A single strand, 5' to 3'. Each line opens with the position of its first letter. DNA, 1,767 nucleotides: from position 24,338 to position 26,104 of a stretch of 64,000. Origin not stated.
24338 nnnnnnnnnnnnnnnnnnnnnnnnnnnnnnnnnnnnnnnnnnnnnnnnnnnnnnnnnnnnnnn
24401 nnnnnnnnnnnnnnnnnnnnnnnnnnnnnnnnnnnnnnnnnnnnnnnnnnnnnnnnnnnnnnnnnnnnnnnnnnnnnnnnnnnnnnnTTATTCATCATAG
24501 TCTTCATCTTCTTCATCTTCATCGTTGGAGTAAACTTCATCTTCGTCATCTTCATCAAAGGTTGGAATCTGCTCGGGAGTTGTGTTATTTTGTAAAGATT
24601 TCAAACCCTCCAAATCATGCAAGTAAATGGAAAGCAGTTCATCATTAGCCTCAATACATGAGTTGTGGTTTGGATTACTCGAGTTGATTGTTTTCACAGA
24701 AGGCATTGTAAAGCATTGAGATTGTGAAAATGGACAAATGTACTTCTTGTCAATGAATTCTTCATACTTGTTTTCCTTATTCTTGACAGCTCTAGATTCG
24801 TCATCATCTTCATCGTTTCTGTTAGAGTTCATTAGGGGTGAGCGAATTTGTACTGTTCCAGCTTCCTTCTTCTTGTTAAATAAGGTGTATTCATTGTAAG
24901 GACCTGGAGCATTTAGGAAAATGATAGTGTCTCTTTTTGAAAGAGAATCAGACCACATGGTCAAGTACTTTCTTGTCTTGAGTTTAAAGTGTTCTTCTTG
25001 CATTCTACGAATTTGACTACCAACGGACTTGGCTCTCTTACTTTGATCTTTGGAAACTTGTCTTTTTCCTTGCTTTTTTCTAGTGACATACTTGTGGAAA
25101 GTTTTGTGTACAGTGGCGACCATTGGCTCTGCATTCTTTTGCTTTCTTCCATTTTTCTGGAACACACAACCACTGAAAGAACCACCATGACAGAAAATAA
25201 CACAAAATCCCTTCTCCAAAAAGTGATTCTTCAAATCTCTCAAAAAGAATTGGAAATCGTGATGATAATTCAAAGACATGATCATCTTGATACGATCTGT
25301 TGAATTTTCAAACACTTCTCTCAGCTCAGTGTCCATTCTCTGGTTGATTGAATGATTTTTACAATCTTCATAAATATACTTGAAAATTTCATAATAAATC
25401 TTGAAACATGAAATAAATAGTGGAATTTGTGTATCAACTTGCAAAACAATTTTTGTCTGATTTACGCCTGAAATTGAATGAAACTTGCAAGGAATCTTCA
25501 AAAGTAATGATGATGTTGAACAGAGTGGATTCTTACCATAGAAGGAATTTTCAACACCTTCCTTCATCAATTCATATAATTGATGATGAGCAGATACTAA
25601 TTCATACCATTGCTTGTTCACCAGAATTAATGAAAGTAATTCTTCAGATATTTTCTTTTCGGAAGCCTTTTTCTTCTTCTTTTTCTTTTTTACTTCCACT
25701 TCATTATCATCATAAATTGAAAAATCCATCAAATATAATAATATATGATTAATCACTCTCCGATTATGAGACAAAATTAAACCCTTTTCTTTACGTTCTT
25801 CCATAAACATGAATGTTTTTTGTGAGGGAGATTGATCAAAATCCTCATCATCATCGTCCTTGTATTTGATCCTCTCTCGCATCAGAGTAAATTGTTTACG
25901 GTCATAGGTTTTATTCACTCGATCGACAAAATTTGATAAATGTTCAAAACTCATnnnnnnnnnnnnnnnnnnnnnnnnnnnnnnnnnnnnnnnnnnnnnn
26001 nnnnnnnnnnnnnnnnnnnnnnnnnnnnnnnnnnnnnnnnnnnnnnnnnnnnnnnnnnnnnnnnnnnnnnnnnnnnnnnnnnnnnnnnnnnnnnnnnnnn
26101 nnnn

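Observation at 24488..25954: VLRF1 (Vms1/ANKZF1-type release-factor) domain on an F-box-like scaffold without zinc finger, ankyrin or VIM modules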

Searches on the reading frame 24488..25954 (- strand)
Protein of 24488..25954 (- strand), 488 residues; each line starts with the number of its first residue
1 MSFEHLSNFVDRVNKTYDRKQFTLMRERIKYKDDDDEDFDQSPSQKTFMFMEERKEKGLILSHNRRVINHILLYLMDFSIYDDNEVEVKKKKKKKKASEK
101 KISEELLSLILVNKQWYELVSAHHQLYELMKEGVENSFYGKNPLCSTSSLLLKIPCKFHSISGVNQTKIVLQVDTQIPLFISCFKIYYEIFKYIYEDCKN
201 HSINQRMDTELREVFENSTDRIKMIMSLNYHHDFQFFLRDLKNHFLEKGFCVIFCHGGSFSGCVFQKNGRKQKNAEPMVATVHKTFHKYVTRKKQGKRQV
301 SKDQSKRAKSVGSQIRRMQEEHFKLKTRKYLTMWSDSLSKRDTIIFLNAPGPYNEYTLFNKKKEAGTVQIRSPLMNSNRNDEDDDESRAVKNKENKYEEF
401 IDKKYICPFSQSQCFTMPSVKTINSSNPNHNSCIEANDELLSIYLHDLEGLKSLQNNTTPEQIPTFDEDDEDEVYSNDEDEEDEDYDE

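Call 3: search_protein_families(library=pfam, proteins=[window:24488-25954:-], max_evalue=10)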
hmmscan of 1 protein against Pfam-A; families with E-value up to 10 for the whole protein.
window:24488-25954:- (488 aa): 4 families
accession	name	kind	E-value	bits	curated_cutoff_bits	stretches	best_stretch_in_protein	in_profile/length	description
PF18826.6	bVLRF1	-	2.6e-27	96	27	1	251-363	2-105/145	Bacteroidetes VLRF1 release factor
PF25490.1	DUF7910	-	0.083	13.4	35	1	285-373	16-105/140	Domain of unknown function (DUF7910)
PF13439.12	Glyco_transf_4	-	0.14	12.6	28.5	1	236-304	59-126/170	Glycosyltransferase Family 4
PF12937.12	F-box-like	-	0.2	11.9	24.3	1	104-127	19-41/47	F-box-like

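Call 4: search_solved_structures(query=window:24488-25954:-, max_evalue=10, show_alignments=3)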
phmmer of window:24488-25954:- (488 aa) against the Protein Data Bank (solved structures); distinct sequences matched with E-value up to 10: 3.
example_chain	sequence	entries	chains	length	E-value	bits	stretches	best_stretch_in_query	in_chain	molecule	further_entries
6r84_R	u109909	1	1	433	3.1e-09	39.5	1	256-351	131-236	Protein VMS1,Vms1,Protein VMS1,Vms1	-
6r86_R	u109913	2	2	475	3.5e-09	39.4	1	256-351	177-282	Protein VMS1,Protein VMS1,Protein VMS1,Protein VMS1,Protein VMS1,Protein VMS1,Protein VMS1 | Protein VMS1,Vms1,Protein VMS1,Vms1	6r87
5whg_A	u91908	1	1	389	3.5e-09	39.4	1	256-351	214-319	Protein VMS1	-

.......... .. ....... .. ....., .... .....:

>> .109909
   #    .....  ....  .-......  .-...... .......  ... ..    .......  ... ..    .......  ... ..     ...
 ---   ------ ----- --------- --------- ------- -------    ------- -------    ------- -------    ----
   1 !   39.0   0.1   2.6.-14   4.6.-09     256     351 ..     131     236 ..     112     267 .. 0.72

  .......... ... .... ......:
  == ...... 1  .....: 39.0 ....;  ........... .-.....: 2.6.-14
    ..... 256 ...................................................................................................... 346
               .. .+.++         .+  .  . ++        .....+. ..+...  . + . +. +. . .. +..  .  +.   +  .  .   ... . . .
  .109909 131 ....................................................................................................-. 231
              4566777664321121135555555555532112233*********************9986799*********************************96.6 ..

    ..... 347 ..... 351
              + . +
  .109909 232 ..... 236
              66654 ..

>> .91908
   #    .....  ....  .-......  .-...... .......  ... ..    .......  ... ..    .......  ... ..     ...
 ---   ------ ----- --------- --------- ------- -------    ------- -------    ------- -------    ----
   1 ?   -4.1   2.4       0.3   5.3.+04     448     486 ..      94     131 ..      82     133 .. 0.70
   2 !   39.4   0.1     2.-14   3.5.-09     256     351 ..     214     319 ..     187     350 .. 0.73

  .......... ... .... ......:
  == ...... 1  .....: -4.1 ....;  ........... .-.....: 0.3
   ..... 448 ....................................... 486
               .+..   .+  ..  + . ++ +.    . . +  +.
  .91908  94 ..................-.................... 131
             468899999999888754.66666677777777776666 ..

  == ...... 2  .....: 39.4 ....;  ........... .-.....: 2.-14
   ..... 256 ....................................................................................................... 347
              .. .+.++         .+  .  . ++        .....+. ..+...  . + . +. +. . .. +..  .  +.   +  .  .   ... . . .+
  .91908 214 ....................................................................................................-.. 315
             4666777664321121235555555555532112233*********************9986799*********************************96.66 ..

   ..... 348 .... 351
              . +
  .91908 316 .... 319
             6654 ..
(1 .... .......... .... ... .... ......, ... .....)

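Call 5: find_homologous_proteins(query=window:24488-25954:-, max_evalue=0.001)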
Query window:24488-25954:- (488 aa): 10 proteins with E <= 0.001 among 8000 candidates.
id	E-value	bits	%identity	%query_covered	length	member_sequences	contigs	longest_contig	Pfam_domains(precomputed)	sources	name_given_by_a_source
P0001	0.0e+0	1087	99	100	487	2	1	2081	PF18826.7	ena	-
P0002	2.0e-180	619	59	97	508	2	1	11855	PF18826.7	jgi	-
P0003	3.9e-170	585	57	99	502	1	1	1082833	PF18826.7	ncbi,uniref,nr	ncbi:hypothetical protein C9374_007117 [Naegleria lovaniensis]|uniref:VLRF1 domain-containing protei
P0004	1.9e-156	540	55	91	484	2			PF18826.7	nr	nr:unnamed protein product [Naegleria fowleri]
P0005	3.2e-114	401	46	94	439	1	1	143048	PF18826.7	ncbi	ncbi:hypothetical protein ABK040_007483 [Willaertia magna]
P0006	5.0e-24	103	35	45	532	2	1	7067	PF18826.7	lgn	-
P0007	3.6e-23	100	47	27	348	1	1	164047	PF18826.7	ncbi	ncbi:hypothetical protein AKO1_009406, partial [Acrasis kona]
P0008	1.3e-21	95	35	40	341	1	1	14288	PF18826.7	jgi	jgi:hypothetical protein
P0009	4.6e-20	90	31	45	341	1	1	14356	PF18826.7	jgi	jgi:hypothetical protein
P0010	6.5e-11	60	38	23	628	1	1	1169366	PF18826.7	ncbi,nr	ncbi:hypothetical protein BDB01DRAFT_717360 [Pilobolus umbonatus]|nr:hypothetical protein BDB01DRAFT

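Call 10: search_protein_families(library=pfam, alignment_id=A1, max_evalue=10)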
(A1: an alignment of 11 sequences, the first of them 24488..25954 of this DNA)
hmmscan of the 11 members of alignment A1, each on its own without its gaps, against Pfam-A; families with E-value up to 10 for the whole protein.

A. member 1, window:24488-25954:- (488 aa): 4 families
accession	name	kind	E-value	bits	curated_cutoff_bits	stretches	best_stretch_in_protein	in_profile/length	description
PF18826.6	bVLRF1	-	2.6e-27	96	27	1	251-363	2-105/145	Bacteroidetes VLRF1 release factor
PF25490.1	DUF7910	-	0.083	13.4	35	1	285-373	16-105/140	Domain of unknown function (DUF7910)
PF13439.12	Glyco_transf_4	-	0.14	12.6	28.5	1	236-304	59-126/170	Glycosyltransferase Family 4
PF12937.12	F-box-like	-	0.2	11.9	24.3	1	104-127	19-41/47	F-box-like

B. families by the number of members that match (of 11 scanned): 23 families
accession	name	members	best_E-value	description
PF18826.6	bVLRF1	11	1.5e-60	Bacteroidetes VLRF1 release factor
PF12937.12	F-box-like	4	0.018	F-box-like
PF25490.1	DUF7910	3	0.071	Domain of unknown function (DUF7910)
PF04546.19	Sigma70_ner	2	0.022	Sigma-70, non-essential region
PF00545.25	Ribonuclease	2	0.077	ribonuclease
PF13439.12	Glyco_transf_4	2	0.14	Glycosyltransferase Family 4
PF13857.12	Ank_5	1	0.0039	Ankyrin repeats (many copies)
PF00648.27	Peptidase_C2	1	0.006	Calpain family cysteine protease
PF20753.2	DUF6558_C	1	0.018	Phage tail C-terminal domain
PF00023.36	Ank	1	0.04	Ankyrin repeat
PF12756.13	zf-C2H2_2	1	0.046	C2H2 type zinc-finger (2 copies)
PF14005.11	YpjP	1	0.05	YpjP-like protein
PF11388.13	DotA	1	0.14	Phagosome trafficking protein DotA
PF03987.20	Autophagy_act_C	1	0.16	Autophagocytosis associated protein, active-site domain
PF03607.23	DCX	1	0.19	Doublecortin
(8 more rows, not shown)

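Call 27: search_protein_representatives(alignment_id=A4)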
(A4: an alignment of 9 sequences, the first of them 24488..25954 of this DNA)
Query: 9 sequences, 460 profile positions. Proteins with E-value up to 0.001 (for the whole library): 1444; up to 1e-10: 804; up to 1e-30: 12. The best 150 are listed.
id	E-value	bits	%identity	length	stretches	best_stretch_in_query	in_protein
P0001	4.7e-204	695.2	-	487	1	1-459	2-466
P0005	1.0e-172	591.8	-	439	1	1-459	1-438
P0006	1.6e-128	446.2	-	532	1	1-440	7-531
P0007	4.2e-114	398.6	-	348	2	26-359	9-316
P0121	6.9e-42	160.6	-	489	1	160-359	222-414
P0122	3.2e-38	148.5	-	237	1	1-131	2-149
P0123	8.4e-38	147.1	-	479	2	184-442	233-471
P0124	2.3e-37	145.6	-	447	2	244-360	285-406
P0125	9.3e-37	143.6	-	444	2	170-394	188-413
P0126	2.6e-36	142.2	-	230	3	246-355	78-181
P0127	1.3e-31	126.7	-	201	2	249-380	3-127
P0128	3.3e-31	125.3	-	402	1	246-362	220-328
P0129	8.9e-30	120.6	-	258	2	246-356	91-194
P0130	1.7e-29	119.7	-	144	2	248-355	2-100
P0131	5.5e-29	118.0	-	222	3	238-355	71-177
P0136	1.5e-27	113.3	-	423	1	239-358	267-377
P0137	2.4e-27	112.6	-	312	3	241-350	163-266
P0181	3.7e-22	95.5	-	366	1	131-350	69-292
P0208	1.3e-20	90.4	-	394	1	223-372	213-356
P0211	2.1e-20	89.7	-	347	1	96-367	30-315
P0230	1.0e-19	87.5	-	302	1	251-357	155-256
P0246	2.6e-19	86.1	-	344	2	251-357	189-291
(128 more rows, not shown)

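Call 29: predict_structure(alignment_id=A5)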
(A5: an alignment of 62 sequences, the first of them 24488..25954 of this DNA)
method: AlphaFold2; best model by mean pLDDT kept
length: 488 residues; sequences in the alignment: 62
mean_pLDDT: 69.7   pTM: 0.65
mean pLDDT of the five models: 69.7, 62.0, 61.3, 60.5, 58.7
residues with pLDDT >= 90: 79; 70-90: 150; 50-70: 196; < 50: 63
segments of 3 or more residues with pLDDT < 50: 1-7, 54-67, 69-75, 77-92, 202-205, 366-376
pLDDT, mean of each block of 10 residues (from residue 1): 47 65 69 58 58 45 46 44 41 49 57 61 69 62 84 71 66 73 86 79 56 71 62 70 92 94 91 80 91 60 71 83 91 92 92 87 53 50 63 63 82 86 83 92 87 75 55 54 60
secondary structure, 60 per line:
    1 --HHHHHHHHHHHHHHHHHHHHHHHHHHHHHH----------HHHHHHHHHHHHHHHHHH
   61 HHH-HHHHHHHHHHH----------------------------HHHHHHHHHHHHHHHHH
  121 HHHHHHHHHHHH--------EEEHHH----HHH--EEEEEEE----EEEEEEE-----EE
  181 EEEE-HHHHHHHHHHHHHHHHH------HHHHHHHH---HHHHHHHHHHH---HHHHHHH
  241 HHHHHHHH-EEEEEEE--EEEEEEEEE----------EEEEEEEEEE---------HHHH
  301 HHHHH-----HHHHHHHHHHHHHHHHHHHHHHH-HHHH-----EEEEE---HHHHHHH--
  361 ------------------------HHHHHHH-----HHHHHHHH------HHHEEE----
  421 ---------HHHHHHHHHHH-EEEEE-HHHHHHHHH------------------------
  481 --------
elements in order: H3-32 H43-63 H65-75 H104-132 E141-143 E156-162 E167-173 E179-184 H186-202 H209-216 H220-230 H234-248 E250-256 E259-267 E278-287 H297-305 H311-333 H335-338 E344-348 H352-358 H385-391 H397-404 E414-416 H430-440 E442-446 H448-456

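Call 33: fold_search(model_id=the predicted structure, library=pdb)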
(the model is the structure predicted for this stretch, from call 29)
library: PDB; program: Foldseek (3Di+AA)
matches with E <= 10: 492; with E <= 0.001: 1
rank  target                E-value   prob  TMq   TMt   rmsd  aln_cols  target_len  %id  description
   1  6r87_R                1.3e-04  1.00  0.28  0.38  18.8       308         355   14  Yeast Vms1 (Q295L)-60S ribosomal subunit complex (pre-state without Arb1) (released 2019-06-26)
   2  5lzt_ii               7.3e-02  0.75  0.14  0.16   7.9       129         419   12  Structure of the mammalian ribosomal termination complex with eRF1 and eRF3. (released 2016-11-30)
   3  1t6d_B                9.2e-02  0.63  0.13  0.19   6.3       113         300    8  MIRAS phasing of the Aquifex aeolicus Ppx/GppA phosphatase: crystal structure of the type II variant (released 2004-08-03)
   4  8jgx_B                9.8e-02  0.72  0.14  0.13   6.3       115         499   10  Crystal structure of Acinetobacter baumannii exopolyphosphatase (released 2024-05-15)
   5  6pbz_C                1.2e-01  0.54  0.11  0.11   6.8       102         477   11  Crystal structure of Escherichia coli GppA (released 2019-11-20)
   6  4af1                  1.2e-01  0.69  0.14  0.17   6.9       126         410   15  Archeal Release Factor aRF1 (released 2013-03-20)
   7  2j4r_A                1.3e-01  0.66  0.14  0.22   5.7       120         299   12  Structural Study of the Aquifex aeolicus PPX-GPPA enzyme (released 2007-10-16)
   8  6pbz_B                1.3e-01  0.66  0.11  0.11   6.2        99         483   12  Crystal structure of Escherichia coli GppA (released 2019-11-20)
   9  8jgt                  1.3e-01  0.63  0.13  0.13   6.8       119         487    5  Crystal structure of Deinococcus radiodurans exopolyphosphatase E114A mutant (released 2024-05-15)
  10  1t6d_A                2.2e-01  0.44  0.13  0.19   6.1       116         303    9  MIRAS phasing of the Aquifex aeolicus Ppx/GppA phosphatase: crystal structure of the type II variant (released 2004-08-03)
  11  7epq_A                2.3e-01  0.51  0.14  0.21   6.0       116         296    5  Crystal structure of exopolyphosphatase (PPX) from Porphyromonas gingivalis in complex with sulfate and magnesium ions (released 2022-05-11)
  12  6pbz_A                2.5e-01  0.35  0.12  0.12   6.8       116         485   10  Crystal structure of Escherichia coli GppA (released 2019-11-20)
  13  6pc1_D                2.6e-01  0.44  0.13  0.14   6.2       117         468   12  Crystal structure of Helicobacter pylori PPX/GppA (E143A) in complex with ppGpp (released 2019-11-20)
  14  5v4x                  2.6e-01  0.18  0.11  0.12  15.9       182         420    8  Human glucokinase in complex with novel pyrazole activator. (released 2017-05-31)
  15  8jgo                  2.8e-01  0.33  0.12  0.12   7.3       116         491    7  Crystal structure of Deinococcus radiodurans exopolyphosphatase (released 2024-05-15)
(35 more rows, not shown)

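Call 34: search_protein_families(library=pfam, alignment_id=A6, max_evalue=0.01)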
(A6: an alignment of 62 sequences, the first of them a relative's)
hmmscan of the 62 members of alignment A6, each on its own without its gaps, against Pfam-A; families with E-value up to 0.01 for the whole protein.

A. member 1, P0121 (489 aa): 1 family
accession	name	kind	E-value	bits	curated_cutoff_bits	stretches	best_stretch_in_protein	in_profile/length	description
PF18826.6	bVLRF1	-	1.5e-38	132.5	27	1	315-450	2-140/145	Bacteroidetes VLRF1 release factor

B. families by the number of members that match (of 62 scanned): 7 families
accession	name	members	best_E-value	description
PF18826.6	bVLRF1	62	1.4e-48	Bacteroidetes VLRF1 release factor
PF18859.6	acVLRF1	5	0.0028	Actinobacteria/chloroflexi VLRF1 release factor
PF16558.10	AZUL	1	1.7e-13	Amino-terminal Zinc-binding domain of ubiquitin ligase E3A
PF18854.6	baeRF_family10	1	6.7e-05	Bacterial archaeo-eukaryotic release factor family 10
PF12301.13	CD99L2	1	0.0033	CD99 antigen like protein 2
PF11828.13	DUF3348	1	0.0041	Protein of unknown function (DUF3348)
PF00646.38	F-box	1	0.0056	F-box domain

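Call 39: find_encoding_contigs(protein=P0001, flank=2000, max_places=3)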
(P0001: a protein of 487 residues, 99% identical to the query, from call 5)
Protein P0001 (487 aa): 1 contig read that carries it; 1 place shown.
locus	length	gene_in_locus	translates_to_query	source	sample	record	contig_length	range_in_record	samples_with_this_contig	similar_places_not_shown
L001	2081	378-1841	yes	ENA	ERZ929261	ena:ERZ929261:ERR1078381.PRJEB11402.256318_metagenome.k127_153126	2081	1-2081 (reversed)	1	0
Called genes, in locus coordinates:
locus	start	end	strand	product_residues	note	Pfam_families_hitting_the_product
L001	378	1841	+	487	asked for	PF18826:bVLRF1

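Call 40: find_encoding_contigs(protein=P0003, flank=8000, max_places=2)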
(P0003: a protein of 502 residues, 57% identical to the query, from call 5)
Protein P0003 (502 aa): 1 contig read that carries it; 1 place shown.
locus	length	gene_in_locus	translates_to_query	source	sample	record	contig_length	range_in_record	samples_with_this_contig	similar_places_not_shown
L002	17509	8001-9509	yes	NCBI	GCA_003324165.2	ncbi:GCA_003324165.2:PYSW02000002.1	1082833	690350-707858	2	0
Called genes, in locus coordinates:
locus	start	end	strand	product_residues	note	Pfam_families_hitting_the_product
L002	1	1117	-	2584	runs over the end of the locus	PF23775:Beta-prop_RIG_2nd (faint), PF23410:Beta-prop_VPS8, PF12816:TPR_Vps8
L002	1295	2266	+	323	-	-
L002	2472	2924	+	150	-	PF01248:Ribosomal_L7Ae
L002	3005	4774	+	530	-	PF05783:DLIC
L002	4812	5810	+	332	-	PF15001:AP-5_subunit_s1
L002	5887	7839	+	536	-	PF00118:Cpn60_TCP1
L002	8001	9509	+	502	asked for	PF18826:bVLRF1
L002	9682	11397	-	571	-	PF01633:Choline_kinase (weak), PF00069:Pkinase, PF01636:APH (weak)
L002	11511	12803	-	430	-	PF09445:Methyltransf_15 (weak)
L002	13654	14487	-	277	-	-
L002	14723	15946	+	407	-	-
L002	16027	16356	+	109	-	-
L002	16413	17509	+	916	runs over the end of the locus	PF10505:NARG2_C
